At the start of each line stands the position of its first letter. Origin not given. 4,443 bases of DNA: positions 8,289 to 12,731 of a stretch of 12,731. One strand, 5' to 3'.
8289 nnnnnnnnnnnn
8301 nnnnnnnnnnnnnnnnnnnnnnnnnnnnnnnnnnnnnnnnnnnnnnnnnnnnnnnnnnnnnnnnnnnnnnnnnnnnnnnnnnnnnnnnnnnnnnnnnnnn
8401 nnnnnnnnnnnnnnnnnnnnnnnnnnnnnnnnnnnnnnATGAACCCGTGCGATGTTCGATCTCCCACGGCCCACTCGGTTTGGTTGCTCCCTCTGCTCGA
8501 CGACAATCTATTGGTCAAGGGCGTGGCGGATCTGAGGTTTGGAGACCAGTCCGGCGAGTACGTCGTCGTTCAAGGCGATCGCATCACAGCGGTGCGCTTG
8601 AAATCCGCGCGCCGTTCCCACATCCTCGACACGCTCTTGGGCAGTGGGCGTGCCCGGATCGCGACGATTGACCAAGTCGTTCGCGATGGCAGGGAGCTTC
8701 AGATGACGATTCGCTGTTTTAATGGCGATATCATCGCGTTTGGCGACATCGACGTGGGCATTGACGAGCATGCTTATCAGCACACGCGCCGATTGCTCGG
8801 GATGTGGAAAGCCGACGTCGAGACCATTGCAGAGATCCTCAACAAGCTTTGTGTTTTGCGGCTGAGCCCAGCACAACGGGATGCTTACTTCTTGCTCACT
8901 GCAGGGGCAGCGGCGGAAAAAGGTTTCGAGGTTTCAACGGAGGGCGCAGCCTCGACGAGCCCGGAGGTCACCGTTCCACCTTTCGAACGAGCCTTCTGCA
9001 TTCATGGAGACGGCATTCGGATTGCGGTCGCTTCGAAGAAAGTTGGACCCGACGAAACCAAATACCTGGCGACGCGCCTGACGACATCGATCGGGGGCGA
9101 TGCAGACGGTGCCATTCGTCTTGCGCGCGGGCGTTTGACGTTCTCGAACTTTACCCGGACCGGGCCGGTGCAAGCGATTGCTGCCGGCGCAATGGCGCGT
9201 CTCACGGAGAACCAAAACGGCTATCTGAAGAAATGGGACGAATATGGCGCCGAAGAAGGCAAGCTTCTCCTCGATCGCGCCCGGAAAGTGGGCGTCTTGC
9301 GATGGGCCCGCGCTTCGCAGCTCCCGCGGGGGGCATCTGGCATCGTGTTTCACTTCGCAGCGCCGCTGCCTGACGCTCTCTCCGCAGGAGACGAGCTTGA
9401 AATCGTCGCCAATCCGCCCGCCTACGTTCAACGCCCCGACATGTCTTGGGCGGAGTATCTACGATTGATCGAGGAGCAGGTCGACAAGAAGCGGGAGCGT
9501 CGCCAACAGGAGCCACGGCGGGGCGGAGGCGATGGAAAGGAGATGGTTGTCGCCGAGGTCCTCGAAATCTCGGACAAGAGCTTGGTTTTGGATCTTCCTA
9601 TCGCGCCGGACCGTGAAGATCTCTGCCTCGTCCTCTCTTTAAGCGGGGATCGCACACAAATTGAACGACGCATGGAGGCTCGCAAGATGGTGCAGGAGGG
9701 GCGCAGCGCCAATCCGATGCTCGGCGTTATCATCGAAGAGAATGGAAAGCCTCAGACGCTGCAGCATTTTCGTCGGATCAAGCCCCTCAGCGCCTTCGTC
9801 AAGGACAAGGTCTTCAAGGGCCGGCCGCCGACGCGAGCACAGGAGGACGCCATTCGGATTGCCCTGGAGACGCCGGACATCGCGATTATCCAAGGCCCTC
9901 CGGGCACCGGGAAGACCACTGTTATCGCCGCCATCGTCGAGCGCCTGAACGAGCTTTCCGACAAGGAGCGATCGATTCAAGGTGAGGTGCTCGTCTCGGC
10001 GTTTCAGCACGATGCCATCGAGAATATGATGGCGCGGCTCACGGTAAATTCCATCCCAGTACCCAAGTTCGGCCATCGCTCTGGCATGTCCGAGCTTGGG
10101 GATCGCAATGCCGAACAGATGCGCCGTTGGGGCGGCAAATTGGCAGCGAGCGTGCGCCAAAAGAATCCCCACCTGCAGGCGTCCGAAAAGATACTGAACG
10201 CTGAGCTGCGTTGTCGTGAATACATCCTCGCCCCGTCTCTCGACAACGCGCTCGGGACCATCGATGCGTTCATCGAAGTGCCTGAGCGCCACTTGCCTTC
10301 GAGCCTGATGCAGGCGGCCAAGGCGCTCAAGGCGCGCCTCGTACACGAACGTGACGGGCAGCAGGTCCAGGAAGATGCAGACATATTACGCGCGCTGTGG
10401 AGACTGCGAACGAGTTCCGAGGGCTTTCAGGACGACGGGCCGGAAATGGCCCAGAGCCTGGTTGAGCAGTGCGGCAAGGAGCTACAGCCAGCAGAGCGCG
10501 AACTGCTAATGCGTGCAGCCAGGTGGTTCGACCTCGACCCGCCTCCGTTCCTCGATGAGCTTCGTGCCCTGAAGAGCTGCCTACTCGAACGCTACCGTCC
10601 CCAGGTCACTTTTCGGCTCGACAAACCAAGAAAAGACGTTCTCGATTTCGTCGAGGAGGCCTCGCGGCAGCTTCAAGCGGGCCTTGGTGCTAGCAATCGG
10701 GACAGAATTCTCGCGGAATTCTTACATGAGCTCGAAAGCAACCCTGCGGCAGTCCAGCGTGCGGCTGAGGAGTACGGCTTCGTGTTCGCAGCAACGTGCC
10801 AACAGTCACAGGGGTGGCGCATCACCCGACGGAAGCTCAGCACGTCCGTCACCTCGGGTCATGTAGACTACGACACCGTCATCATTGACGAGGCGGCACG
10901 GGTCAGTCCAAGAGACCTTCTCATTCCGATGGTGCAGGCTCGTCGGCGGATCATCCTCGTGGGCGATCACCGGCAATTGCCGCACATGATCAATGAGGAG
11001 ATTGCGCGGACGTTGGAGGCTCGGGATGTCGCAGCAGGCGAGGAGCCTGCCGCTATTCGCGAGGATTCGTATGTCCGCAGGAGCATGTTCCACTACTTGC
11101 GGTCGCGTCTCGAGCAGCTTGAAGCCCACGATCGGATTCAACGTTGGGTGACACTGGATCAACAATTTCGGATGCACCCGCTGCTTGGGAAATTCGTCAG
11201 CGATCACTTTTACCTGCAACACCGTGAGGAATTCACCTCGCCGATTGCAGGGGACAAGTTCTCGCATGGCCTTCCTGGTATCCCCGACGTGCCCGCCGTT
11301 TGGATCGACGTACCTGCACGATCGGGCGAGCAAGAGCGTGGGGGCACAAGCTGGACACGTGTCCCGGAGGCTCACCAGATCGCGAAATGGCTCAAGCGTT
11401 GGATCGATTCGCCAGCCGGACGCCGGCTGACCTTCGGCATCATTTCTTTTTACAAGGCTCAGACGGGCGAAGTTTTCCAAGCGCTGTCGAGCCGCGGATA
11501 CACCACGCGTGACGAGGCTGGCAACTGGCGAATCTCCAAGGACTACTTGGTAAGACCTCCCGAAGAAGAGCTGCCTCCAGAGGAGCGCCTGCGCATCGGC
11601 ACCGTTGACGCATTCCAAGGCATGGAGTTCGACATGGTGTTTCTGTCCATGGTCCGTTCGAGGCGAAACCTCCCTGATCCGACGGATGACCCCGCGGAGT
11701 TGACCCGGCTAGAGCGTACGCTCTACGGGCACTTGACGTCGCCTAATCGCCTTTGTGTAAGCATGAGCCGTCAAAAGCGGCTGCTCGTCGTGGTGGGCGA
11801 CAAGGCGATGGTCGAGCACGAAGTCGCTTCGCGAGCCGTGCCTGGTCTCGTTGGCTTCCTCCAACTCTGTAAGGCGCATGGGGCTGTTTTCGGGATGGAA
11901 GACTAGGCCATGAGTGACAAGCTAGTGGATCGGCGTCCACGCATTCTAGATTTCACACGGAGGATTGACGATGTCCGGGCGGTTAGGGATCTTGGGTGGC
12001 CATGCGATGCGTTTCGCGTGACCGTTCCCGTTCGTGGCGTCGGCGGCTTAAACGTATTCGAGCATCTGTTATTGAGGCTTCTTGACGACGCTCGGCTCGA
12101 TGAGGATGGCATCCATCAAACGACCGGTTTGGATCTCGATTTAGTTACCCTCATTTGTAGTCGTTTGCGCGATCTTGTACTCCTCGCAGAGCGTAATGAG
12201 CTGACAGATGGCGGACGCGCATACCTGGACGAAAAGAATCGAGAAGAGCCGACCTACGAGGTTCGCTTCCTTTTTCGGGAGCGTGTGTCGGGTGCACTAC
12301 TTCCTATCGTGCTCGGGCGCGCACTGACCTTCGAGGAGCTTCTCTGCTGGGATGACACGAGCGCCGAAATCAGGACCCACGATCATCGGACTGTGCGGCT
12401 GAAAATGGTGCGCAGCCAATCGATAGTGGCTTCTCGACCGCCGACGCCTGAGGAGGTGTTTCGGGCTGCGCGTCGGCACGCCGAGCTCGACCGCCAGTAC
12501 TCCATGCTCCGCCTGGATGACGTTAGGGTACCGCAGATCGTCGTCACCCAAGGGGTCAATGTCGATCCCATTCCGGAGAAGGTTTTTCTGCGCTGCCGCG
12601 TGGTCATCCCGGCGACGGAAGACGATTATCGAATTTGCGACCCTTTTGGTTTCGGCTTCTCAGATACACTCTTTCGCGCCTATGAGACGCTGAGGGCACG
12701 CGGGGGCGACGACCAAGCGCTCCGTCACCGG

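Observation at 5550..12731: Translationally coupled vWA - vWA - Ser/Thr kinase - SF1 helicase - (wHTH?) cassette: candidate undescribed conflict/defence system related to, but distinct from, the TerY-P triad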

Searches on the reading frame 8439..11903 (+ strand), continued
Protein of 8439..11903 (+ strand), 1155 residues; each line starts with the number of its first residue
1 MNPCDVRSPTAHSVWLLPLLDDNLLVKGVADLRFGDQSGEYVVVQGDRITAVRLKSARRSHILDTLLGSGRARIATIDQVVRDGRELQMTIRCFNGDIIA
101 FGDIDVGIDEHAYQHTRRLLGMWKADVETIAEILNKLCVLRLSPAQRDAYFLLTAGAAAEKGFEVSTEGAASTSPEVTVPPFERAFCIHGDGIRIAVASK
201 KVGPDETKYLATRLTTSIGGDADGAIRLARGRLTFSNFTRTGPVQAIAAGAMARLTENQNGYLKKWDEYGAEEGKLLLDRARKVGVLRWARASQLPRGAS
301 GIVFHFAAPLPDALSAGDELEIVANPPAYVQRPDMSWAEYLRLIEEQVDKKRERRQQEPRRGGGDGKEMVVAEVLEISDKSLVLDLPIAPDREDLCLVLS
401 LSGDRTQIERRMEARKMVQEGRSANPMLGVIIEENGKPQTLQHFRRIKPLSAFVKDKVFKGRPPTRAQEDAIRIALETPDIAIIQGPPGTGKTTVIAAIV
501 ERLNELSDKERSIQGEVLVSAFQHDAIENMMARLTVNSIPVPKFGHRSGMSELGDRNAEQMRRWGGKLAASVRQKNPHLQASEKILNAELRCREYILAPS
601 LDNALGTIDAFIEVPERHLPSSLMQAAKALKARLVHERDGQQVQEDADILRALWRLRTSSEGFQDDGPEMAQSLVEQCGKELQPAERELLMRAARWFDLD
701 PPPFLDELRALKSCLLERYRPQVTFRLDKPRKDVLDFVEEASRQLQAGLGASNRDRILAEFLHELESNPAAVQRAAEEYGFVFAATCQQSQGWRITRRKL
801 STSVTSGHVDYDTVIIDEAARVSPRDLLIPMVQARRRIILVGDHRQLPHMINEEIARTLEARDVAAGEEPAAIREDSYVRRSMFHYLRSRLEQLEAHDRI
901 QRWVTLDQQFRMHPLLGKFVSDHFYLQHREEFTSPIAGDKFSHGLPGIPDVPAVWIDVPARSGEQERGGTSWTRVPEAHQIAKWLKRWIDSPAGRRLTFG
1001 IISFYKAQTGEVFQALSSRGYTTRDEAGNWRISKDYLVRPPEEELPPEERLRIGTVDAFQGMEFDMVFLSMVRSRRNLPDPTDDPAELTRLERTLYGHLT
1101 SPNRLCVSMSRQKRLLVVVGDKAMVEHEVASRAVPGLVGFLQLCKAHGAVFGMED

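Call 109: fold_search(model_id=the predicted structure, library=pdb)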
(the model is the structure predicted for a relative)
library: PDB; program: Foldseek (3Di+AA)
matches with E <= 10: 846; with E <= 0.001: 120
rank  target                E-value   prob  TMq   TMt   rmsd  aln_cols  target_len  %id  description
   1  4b3g_A                1.9e-23  1.00  0.33  0.58  20.2       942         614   17  crystal structure of Ighmbp2 helicase in complex with RNA (released 2012-09-26)
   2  4b3g_B                2.3e-23  1.00  0.34  0.60  19.3       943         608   16  crystal structure of Ighmbp2 helicase in complex with RNA (released 2012-09-26)
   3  8ftm_A                5.2e-22  1.00  0.34  0.52  16.1       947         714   17  Setx-ssRNA-ADP-SO4 complex (released 2023-10-25)
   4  8ftm_B                5.8e-22  1.00  0.33  0.51  17.1       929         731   16  Setx-ssRNA-ADP-SO4 complex (released 2023-10-25)
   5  2wjv_B                1.1e-21  1.00  0.33  0.48  17.7       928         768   16  Crystal structure of the complex between human nonsense mediated decay factors UPF1 and UPF2 (released 2009-07-07)
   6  2xzo_A                1.8e-21  1.00  0.35  0.62  18.4       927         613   16  Upf1 helicase - RNA complex (released 2011-03-30)
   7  2xzl_A                3.1e-21  1.00  0.36  0.52  16.5       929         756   16  Upf1-RNA complex (released 2011-03-30)
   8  4b3f                  3.3e-21  1.00  0.32  0.55  21.9       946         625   17  crystal structure of Ighmbp2 helicase (released 2012-09-26)
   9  5eax_A                3.5e-21  1.00  0.32  0.35  16.4       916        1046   15  Crystal structure of Dna2 in complex with an ssDNA (released 2015-11-18)
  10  2wjv_A                3.8e-21  1.00  0.34  0.49  19.2       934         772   16  Crystal structure of the complex between human nonsense mediated decay factors UPF1 and UPF2 (released 2009-07-07)
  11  2xzp                  7.0e-21  1.00  0.33  0.58  21.9       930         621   16  Upf1 helicase (released 2011-03-30)
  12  9l5s_Y                8.6e-21  1.00  0.34  0.30  19.3      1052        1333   15  Cryo-EM structure of the thermophile spliceosome (state B*Q1) (released 2025-03-12)
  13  8rd3_A                9.6e-21  1.00  0.35  0.61  19.6       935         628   16  Crystal structure of Saccharomyces cerevisiae Nmd4 protein bound to Upf1 helicase domain (released 2024-08-14)
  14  5eaw_A                1.1e-20  1.00  0.32  0.35  15.8       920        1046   15  Crystal structure of Dna2 nuclease-helicase (released 2015-11-18)
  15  9qdq_A                1.4e-20  1.00  0.36  0.50  19.6       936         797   16  Cryo-EM structure of Upf1-Nmd4-Ebs1 in complex with RNA (released 2025-10-22)
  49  5ld2_B                1.1e-10  1.00  0.23  0.23  33.0       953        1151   12  Cryo-EM structure of RecBCD+DNA complex revealing activated nuclease domain (released 2016-10-05)
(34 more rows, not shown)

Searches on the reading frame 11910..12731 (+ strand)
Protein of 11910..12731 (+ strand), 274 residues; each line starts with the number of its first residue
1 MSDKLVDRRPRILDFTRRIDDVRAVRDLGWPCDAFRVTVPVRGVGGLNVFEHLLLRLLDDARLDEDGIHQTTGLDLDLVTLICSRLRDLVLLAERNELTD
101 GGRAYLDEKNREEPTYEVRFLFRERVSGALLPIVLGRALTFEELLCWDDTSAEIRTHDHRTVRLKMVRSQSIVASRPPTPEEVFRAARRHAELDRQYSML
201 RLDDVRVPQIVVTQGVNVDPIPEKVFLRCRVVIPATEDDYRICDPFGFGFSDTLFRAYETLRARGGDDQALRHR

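Call 8: search_protein_families(library=pfam, proteins=[window:11910-12731:+], max_evalue=0.1)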
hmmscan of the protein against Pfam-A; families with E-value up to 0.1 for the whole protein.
window:11910-12731:+ (274 aa): 1 family
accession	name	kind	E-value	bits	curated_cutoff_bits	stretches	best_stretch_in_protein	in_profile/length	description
PF24409.1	wHTH-PRTase_assc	-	7.4e-05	23.2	27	1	63-112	12-62/83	wHTH-PRTase associated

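Call 9: search_protein_families(library=padloc, proteins=[window:11910-12731:+], max_evalue=0.1)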
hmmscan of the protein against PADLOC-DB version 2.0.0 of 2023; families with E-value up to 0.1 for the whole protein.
window:11910-12731:+ (274 aa): 3 families
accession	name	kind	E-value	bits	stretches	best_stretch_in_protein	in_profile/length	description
PDLC03922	MkoB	-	2.1e-10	38.5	1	27-194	7-170/610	-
PDLC03923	MkoB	-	2.6e-06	24.6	1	29-114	16-105/454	-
PDLC02933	PRTase_III-A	-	0.00038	18.1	1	53-113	288-347/368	-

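Call 94: search_protein_families(library=ncbifam, proteins=[window:11910-12731:+], max_evalue=0.01)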
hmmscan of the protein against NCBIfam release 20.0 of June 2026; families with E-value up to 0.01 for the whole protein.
window:11910-12731:+ (274 aa): 0 families
